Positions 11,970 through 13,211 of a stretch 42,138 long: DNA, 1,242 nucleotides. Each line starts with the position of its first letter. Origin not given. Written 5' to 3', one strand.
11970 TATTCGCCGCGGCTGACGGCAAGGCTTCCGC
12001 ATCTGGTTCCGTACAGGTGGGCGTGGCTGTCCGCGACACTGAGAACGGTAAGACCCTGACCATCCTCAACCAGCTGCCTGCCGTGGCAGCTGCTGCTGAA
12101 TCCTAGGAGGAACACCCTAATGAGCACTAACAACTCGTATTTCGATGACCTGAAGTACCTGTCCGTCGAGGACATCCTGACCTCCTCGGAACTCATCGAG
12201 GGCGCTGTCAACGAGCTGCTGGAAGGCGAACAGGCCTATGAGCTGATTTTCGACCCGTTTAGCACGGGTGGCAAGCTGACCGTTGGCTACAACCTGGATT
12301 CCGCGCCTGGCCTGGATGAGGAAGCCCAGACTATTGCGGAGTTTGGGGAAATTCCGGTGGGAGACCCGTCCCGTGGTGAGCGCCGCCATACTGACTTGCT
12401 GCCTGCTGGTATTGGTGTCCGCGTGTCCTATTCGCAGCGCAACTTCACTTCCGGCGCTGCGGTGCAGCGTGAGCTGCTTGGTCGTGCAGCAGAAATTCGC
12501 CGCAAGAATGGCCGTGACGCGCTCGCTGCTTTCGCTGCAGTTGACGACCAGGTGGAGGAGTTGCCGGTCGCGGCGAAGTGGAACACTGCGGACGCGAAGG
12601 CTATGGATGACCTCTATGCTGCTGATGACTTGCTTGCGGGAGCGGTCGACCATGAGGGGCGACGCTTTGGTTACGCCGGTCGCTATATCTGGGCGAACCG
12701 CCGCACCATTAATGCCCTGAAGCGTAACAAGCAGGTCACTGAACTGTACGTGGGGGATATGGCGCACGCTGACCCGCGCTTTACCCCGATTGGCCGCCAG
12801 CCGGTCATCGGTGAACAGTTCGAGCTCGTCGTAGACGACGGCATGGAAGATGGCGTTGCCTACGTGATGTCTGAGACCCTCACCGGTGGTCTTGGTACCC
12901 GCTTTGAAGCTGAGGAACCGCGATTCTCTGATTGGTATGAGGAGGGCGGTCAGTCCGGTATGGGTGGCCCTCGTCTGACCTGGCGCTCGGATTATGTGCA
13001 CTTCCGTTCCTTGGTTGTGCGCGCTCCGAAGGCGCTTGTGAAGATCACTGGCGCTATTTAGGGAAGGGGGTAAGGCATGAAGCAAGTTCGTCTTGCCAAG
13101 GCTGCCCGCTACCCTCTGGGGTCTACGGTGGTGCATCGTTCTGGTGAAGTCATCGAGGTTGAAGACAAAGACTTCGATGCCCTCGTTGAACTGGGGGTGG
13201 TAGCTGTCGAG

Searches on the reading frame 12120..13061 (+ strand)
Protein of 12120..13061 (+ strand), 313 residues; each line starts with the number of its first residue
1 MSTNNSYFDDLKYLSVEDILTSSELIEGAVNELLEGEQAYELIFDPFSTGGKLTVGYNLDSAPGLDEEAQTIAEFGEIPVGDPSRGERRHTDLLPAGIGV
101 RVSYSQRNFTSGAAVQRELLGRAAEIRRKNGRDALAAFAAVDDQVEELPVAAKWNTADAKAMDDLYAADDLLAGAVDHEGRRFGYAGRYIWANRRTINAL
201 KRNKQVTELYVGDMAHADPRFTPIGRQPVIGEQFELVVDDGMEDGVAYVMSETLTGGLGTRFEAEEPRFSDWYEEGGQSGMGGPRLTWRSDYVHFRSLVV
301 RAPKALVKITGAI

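Call 84: search_protein_families(library=phrogs, proteins=[window:12120-13061:+], max_evalue=0.00001)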
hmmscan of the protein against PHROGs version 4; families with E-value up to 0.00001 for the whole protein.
window:12120-13061:+ (313 aa): 1 family
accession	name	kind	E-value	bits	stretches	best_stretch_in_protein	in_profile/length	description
phrog_1650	-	head and packaging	5.4e-39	135.3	1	9-311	12-297/300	major head protein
